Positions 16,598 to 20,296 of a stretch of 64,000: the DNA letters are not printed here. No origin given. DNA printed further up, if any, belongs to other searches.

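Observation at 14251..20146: Two tandem paralogous tail fibres, each ending in an SGNH/GDSL esterase domain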

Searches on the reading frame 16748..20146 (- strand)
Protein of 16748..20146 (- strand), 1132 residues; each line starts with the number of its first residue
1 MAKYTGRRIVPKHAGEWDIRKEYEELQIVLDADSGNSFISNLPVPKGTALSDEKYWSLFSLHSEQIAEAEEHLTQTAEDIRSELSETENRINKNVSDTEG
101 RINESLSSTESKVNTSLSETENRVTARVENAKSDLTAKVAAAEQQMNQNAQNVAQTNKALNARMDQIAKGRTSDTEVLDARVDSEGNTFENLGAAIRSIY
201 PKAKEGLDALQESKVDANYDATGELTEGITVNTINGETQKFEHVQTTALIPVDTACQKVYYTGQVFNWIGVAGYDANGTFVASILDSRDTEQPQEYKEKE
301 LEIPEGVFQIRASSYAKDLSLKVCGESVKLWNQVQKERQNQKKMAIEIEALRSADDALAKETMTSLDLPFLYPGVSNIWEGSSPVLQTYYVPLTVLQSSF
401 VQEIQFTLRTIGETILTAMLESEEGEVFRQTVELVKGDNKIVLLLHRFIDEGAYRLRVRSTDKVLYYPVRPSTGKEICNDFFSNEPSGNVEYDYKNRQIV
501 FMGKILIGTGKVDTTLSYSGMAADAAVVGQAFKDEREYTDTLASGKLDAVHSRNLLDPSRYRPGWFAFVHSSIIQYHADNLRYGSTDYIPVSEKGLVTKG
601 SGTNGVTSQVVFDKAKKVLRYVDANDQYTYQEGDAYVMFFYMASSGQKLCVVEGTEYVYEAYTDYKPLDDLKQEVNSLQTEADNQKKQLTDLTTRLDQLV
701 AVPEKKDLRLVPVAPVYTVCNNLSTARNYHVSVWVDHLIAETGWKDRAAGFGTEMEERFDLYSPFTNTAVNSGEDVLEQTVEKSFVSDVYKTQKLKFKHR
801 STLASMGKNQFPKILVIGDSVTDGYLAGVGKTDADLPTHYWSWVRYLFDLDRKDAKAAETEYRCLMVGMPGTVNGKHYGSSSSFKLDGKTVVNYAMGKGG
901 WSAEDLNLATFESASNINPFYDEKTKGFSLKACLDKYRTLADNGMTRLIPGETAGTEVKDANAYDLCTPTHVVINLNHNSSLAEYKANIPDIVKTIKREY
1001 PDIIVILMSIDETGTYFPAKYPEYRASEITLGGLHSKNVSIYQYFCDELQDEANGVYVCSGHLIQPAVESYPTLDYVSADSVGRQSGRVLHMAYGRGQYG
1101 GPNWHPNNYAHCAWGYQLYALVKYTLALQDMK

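Call 3: search_protein_families(library=pfam, proteins=[window:16748-20146:-], max_evalue=0.1)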
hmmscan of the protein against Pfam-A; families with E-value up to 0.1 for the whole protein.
window:16748-20146:- (1132 aa): 4 families
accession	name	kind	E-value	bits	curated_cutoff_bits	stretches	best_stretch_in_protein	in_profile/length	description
PF01442.23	Apolipoprotein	-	6.7e-06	26.4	90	1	65-173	12-121/190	Apolipoprotein A1/A4/E domain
PF00657.28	Lipase_GDSL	-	0.0044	17.6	23.6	1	814-1018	1-134/208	GDSL-like Lipase/Acylhydrolase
PF13472.12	Lipase_GDSL_2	-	0.05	14.5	32.9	0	975-1023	69-118/178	GDSL-like Lipase/Acylhydrolase family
PF23129.1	DotZ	-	0.089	12.8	27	0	59-218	122-276/293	DotZ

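Call 5: search_protein_families(library=phrogs, proteins=[window:16748-20146:-], max_evalue=0.01)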
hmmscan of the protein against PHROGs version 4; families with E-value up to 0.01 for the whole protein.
window:16748-20146:- (1132 aa): 4 families
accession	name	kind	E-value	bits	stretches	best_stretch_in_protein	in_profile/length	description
phrog_23659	-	tail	0.0017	19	1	72-167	109-205/226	tail protein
phrog_4577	-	tail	0.0017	18.6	1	138-216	18-98/340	tail protein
phrog_3590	-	unknown function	0.0054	17.2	1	68-183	204-332/481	-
phrog_16317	-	unknown function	0.0065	17.1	1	140-201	49-112/267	-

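Call 7: search_solved_structures(query=window:16748-20146:-, max_evalue=1, show_alignments=2)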
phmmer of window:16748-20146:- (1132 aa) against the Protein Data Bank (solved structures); distinct sequences matched with E-value up to 1: 0.

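Call 45: search_protein_families(library=ncbifam, proteins=[window:16751-20146:-], max_evalue=0.01)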
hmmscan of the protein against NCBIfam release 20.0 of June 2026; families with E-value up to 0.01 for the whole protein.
window:16751-20146:- (1132 aa): 1 family
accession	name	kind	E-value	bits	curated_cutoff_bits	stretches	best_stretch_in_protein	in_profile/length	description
TIGR00996.1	Mtu_fam_mce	paralog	0.0042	16.3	140.5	1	67-201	133-266/291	MCE family protein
